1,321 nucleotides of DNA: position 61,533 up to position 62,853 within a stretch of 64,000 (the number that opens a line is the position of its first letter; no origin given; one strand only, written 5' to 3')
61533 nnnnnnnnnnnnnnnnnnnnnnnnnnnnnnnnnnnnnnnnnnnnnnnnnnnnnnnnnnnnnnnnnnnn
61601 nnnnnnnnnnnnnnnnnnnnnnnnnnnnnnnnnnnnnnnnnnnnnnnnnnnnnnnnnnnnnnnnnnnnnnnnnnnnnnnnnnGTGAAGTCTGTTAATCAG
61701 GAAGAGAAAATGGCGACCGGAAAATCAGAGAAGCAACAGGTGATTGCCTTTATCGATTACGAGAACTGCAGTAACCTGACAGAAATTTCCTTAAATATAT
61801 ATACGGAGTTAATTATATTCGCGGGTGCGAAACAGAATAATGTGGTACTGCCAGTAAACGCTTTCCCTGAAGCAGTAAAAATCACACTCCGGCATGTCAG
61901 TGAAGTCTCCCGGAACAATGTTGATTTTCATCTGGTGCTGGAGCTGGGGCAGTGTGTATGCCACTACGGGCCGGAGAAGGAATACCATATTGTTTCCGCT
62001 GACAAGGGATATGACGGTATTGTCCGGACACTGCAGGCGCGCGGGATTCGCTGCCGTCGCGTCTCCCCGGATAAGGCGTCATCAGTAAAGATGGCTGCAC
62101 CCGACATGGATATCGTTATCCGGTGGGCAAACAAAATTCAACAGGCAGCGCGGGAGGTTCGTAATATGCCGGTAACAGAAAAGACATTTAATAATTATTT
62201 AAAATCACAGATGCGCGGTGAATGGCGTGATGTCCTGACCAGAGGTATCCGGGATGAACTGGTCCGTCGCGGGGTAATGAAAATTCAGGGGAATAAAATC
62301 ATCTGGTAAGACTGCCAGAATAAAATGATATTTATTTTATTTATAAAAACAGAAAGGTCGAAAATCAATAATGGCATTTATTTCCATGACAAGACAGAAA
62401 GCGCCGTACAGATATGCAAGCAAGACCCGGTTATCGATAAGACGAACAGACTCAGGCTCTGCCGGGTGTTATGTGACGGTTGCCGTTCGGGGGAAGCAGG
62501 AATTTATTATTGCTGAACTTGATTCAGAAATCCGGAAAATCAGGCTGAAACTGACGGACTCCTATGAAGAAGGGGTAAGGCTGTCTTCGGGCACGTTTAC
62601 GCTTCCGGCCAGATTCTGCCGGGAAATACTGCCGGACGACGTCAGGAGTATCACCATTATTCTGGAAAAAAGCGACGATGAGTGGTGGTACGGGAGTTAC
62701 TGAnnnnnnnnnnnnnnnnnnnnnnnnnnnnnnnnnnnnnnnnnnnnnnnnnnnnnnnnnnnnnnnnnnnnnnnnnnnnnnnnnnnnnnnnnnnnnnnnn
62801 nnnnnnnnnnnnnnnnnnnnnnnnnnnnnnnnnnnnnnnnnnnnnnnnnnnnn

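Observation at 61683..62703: NYN/PIN-like putative RNase and a 110-aa ORF between finO and the hok-like locus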

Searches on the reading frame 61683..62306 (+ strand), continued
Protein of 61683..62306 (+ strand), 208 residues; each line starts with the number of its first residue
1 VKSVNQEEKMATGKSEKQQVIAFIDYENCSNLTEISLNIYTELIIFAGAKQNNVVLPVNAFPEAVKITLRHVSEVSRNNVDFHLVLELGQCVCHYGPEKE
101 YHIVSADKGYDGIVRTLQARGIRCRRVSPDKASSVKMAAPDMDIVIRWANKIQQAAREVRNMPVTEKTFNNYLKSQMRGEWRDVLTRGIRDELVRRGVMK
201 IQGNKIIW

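Call 45: get_annotated_region(hit=H85, flank=4000)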
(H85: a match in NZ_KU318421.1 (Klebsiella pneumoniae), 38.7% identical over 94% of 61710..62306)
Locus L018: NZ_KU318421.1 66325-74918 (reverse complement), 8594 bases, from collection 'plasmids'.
description: Klebsiella pneumoniae plasmid pKP04VIM, complete sequence
organism: Klebsiella pneumoniae (NCBI taxid 573)
taxonomy: Bacteria; Pseudomonadota; Gammaproteobacteria; Enterobacterales; Enterobacteriaceae; Klebsiella; Klebsiella pneumoniae
host: -; source: urine; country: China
typing (MOB-suite, as given by PLSDB): conjugative; replicon IncU; relaxase MOBH; mating-pair formation MPF_F
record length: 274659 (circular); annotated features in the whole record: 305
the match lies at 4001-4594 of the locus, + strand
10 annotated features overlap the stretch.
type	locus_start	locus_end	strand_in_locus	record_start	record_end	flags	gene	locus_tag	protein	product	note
CDS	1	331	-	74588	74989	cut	-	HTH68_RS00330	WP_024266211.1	hypothetical protein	-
CDS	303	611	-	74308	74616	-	-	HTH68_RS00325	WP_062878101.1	hypothetical protein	-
CDS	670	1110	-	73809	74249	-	-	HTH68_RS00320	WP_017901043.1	hypothetical protein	-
CDS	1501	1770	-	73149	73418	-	-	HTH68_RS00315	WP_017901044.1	hypothetical protein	-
CDS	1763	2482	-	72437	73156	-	-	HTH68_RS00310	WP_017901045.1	hypothetical protein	-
CDS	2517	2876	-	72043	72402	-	-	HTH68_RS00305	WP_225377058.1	hypothetical protein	-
CDS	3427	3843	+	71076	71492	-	-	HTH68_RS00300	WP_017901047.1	hypothetical protein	-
CDS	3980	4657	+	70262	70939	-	-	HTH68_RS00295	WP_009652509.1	PIN domain-containing protein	-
CDS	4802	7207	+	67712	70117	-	-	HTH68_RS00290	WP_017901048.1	Ig-like domain-containing protein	-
CDS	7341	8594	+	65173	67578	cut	-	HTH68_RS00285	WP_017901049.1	Ig-like domain-containing protein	-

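Call 46: get_annotated_region(hit=H113, flank=4000)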
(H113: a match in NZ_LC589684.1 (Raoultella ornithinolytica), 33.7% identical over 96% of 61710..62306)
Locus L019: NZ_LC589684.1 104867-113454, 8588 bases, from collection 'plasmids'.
description: Raoultella ornithinolytica strain JSWP042 plasmid pJSWP042_GES, complete sequence
organism: Raoultella ornithinolytica (NCBI taxid 54291)
taxonomy: Bacteria; Pseudomonadota; Gammaproteobacteria; Enterobacterales; Enterobacteriaceae; Raoultella; Raoultella ornithinolytica
host: -; source: -; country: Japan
typing (MOB-suite, as given by PLSDB): conjugative; replicon IncFIB,rep_cluster_2183,rep_cluster_995; relaxase MOBQ; mating-pair formation MPF_F
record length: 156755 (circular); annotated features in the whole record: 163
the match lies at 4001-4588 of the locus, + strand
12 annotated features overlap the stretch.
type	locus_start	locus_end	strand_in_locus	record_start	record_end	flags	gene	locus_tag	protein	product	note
CDS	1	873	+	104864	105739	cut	-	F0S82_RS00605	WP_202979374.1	DUF4942 domain-containing protein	-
CDS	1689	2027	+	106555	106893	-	-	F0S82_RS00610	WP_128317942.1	hypothetical protein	-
CDS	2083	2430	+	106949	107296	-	-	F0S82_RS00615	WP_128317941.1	hypothetical protein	-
CDS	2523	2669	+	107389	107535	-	-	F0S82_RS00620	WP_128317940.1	succinate dehydrogenase flavoprotein subunit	-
CDS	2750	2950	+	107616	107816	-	-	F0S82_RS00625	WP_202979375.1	hypothetical protein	-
CDS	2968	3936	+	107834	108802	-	-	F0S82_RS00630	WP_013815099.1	IS5-like element IS903B family transposase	GO:0006313 - DNA transposition [Evidence IEA]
CDS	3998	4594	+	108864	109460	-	-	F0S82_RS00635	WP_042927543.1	PIN domain-containing protein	-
CDS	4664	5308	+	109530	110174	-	-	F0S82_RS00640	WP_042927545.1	hypothetical protein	-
CDS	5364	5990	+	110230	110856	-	-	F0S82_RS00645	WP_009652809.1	DUF2726 domain-containing protein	-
CDS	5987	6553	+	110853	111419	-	-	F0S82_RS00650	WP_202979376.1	phospholipase D family protein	-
CDS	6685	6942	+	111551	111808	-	-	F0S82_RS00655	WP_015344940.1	replication regulatory protein RepA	-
CDS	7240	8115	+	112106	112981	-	repA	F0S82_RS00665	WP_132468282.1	incFII family plasmid replication initiator RepA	GO:0006276 - plasmid maintenance [Evidence IEA]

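Call 72: search_protein_families(library=pfam, proteins=[L017:4641-5282:+, L017:5988-6293:+], max_evalue=0.1)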
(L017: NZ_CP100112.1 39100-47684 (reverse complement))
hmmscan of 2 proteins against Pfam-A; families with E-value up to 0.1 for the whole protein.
L017:4641-5282:+ (214 aa): 1 family
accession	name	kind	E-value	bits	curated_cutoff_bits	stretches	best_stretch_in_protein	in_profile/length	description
PF24432.1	DUF7555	-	0.022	15.2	28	1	17-56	13-52/133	Family of unknown function (DUF7555)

L017:5988-6293:+ (102 aa): 0 families

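Call 74: search_solved_structures(query=A1, max_evalue=10, show_alignments=3)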
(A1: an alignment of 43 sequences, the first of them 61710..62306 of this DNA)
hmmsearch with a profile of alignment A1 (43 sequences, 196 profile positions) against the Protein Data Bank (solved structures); distinct sequences matched with E-value up to 10: 4.
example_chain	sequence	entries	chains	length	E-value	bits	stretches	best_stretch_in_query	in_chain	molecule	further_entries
6fdl_A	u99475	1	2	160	0.34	14.2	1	41-104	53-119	Meiosis regulator and mRNA stability factor 1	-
7c0j_A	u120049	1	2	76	0.55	13.5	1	147-186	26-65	Histone H5,Double-stranded RNA-specific adenosine deaminase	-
2qk2_A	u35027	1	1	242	1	12.6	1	122-181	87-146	LP04448p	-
6xyw_AQ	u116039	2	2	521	5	10.4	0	138-191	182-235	Pentatricopeptide repeat-containing protein PNM1, mitochondrial | mL104 (rPPR9)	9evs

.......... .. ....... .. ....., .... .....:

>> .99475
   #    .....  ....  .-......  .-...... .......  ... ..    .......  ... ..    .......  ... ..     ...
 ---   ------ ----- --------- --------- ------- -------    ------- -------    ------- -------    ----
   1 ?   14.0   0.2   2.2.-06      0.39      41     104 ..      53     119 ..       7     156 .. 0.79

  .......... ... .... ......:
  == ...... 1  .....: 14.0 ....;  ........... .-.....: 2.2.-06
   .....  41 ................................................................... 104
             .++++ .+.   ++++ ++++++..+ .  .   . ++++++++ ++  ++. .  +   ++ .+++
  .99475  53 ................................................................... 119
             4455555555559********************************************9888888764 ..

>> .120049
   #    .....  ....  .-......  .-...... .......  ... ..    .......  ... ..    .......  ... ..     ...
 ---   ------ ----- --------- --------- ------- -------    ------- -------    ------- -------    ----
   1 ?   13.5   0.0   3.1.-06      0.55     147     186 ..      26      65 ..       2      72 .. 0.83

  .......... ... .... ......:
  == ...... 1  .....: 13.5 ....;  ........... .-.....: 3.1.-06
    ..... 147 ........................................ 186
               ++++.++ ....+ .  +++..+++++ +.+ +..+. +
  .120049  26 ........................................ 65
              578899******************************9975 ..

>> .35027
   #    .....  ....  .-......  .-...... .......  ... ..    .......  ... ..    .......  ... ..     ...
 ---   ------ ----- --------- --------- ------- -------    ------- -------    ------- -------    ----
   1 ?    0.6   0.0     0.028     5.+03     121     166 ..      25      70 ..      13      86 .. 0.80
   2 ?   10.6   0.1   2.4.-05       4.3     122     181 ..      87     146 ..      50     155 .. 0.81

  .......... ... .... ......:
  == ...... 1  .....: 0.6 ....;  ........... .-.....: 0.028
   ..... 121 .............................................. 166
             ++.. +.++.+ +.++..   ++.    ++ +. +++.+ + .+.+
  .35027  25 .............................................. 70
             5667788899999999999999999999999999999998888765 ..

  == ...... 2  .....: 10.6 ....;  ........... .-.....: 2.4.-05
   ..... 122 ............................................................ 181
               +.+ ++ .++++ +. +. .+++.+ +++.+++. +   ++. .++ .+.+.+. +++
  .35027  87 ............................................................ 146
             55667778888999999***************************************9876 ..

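Call 76: search_protein_families(library=pfam, proteins=[P0142, P0149, P0176, P0138, P0165, P0162, P0156, P0181, P0202, P0230], max_evalue=0.01)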
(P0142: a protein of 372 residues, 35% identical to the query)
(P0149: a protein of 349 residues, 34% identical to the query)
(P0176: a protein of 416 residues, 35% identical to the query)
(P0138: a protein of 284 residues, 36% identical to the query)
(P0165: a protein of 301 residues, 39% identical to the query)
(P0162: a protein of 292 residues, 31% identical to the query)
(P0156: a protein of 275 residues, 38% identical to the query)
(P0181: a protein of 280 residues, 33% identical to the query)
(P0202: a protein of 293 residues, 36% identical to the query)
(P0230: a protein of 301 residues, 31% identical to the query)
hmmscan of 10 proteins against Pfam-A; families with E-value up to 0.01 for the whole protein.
P0142 (372 aa): 3 families
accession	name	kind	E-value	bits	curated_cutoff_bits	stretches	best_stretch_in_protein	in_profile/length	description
PF18475.7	PIN7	-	1.9e-22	80.3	34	1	53-151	1-103/103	PIN domain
PF02201.23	SWIB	-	0.00018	21.6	25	0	179-215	10-46/74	SWIB/MDM2 domain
PF04963.19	Sigma54_CBD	-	0.00049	20.3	22.9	0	298-345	9-57/185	Sigma-54 factor, core binding domain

P0149 (349 aa): 1 family
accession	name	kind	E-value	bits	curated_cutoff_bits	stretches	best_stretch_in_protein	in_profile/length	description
PF18475.7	PIN7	-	2.2e-25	89.7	34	1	5-103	1-103/103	PIN domain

P0176 (416 aa): 2 families
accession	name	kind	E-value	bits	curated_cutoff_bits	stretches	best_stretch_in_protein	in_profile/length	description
PF18475.7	PIN7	-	8.7e-17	62.1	34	1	5-108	1-103/103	PIN domain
PF18479.7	PIN_11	-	0.00016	22.2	26.6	1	62-113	66-117/118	PIN like domain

P0138 (284 aa): 3 families
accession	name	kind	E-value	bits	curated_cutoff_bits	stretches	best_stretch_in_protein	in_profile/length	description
PF18475.7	PIN7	-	3.4e-24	85.9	34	1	5-103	1-103/103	PIN domain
PF07382.16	HC2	-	1.6e-17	64.7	40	1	115-203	57-146/194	Histone H1-like nucleoprotein HC2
PF02095.21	Extensin_1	-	0.0087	16.3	105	0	125-204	47-126/171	Extensin-like protein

P0165 (301 aa): 2 families
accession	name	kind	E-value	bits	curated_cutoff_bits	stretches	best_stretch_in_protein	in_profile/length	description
PF18475.7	PIN7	-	8.5e-20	71.8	34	1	5-104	1-101/103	PIN domain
PF18479.7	PIN_11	-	0.0034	18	26.6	1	61-100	67-106/118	PIN like domain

P0162 (292 aa): 2 families
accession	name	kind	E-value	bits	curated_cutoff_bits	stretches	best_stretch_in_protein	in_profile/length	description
PF18475.7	PIN7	-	3.2e-24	86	34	1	8-106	1-103/103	PIN domain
PF18479.7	PIN_11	-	0.0013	19.3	26.6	1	64-107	70-113/118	PIN like domain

P0156 (275 aa): 3 families
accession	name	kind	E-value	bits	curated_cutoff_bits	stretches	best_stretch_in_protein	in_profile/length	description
PF18475.7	PIN7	-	1.8e-21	77.1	34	1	5-101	1-101/103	PIN domain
PF07382.16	HC2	-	0.00094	19.8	40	1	112-215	33-137/194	Histone H1-like nucleoprotein HC2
PF18479.7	PIN_11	-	0.0019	18.8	26.6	1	57-108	66-117/118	PIN like domain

P0181 (280 aa): 2 families
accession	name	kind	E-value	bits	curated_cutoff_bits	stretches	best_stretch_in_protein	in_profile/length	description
PF18475.7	PIN7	-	3.3e-22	79.5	34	1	5-100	1-101/103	PIN domain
PF18479.7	PIN_11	-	2.8e-05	24.7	26.6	1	18-102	21-112/118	PIN like domain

P0202 (293 aa): 1 family
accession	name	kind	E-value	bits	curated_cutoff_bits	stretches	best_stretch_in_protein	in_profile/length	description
PF18475.7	PIN7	-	2.7e-24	86.2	34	1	39-137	1-103/103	PIN domain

P0230 (301 aa): 1 family
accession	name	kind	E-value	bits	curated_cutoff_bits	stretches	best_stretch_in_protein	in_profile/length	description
PF18475.7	PIN7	-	1e-28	100.4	34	1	11-109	1-100/103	PIN domain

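Call 84: find_encoding_contigs(protein=P0221, flank=4000, max_places=3)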
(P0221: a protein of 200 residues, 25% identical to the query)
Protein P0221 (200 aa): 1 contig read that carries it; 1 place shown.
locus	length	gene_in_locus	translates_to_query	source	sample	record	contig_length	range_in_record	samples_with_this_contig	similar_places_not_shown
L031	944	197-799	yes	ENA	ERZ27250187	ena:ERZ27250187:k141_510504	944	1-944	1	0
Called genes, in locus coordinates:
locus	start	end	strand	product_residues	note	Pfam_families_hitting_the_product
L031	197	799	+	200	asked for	PF18475:PIN7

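Call 85: find_encoding_contigs(protein=P0125, flank=4000, max_places=3)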
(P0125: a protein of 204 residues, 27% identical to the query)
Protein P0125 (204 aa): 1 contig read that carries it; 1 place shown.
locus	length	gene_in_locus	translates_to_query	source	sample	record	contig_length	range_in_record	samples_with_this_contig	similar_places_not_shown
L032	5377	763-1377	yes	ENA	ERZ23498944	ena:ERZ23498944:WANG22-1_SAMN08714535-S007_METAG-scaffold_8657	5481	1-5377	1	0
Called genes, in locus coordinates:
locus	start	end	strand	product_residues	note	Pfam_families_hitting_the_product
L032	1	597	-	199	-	?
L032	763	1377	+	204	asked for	PF18475:PIN7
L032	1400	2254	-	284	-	PF02569:Pantoate_ligase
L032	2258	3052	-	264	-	PF02548:Pantoate_transf, PF13714:PEP_mutase (faint), PF01177:Asp_Glu_race (weak)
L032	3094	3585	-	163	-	PF01288:HPPK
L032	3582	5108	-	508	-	PF01743:PolyA_pol, PF12627:PolyA_pol_RNAbd, PF12626:PolyA_pol_arg_C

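Call 86: find_encoding_contigs(protein=P0186, flank=4000, max_places=3)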
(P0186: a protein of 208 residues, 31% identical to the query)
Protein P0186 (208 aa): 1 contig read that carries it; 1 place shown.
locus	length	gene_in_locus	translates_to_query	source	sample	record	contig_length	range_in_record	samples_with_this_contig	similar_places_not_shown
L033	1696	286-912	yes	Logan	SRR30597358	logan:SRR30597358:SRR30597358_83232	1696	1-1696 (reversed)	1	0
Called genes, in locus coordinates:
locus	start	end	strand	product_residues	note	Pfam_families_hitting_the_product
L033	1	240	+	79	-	?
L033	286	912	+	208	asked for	PF18475:PIN7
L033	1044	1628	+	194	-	-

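Call 95: search_dna_similar(query=window:61710-62306:+, collection=phages, mode=protein, max_rows=15, max_evalue=0.01)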
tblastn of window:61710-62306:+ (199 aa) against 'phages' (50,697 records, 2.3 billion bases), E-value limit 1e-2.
Records with a match: 1; places in all: 1; records where one place covers at least 80% of the query: 0.
Best place of each record, by identity: <60% 1.
By first word of the organism name: uncultured 1.
By host as written in the record: - 1.
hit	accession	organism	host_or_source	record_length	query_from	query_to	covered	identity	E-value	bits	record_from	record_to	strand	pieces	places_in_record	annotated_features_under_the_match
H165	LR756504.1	uncultured phage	metagenomic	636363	14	118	53%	27.5%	6e-6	52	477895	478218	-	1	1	record has no annotation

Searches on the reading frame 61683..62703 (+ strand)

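Call 72: search_protein_families(library=pfam, proteins=[L005:3727-4281:+, L006:3956-4543:+], max_evalue=0.1)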
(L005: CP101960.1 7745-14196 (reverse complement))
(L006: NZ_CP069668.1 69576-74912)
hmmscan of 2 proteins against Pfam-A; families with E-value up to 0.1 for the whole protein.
L005:3727-4281:+ (185 aa): 0 families

L006:3956-4543:+ (196 aa): 3 families
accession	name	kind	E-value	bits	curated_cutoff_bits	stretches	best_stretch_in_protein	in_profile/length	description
PF10881.14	DUF2726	-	1.3e-21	77.1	24.7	1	59-170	2-110/126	Protein of unknown function (DUF2726)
PF18741.7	MTES_1575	-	8.7e-05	23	38.2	1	114-168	22-76/96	REase_MTES_1575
PF15289.11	RFXA_RFXANK_bdg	-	0.024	15.2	26.1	1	145-191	73-119/122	Regulatory factor X-associated C-terminal binding domain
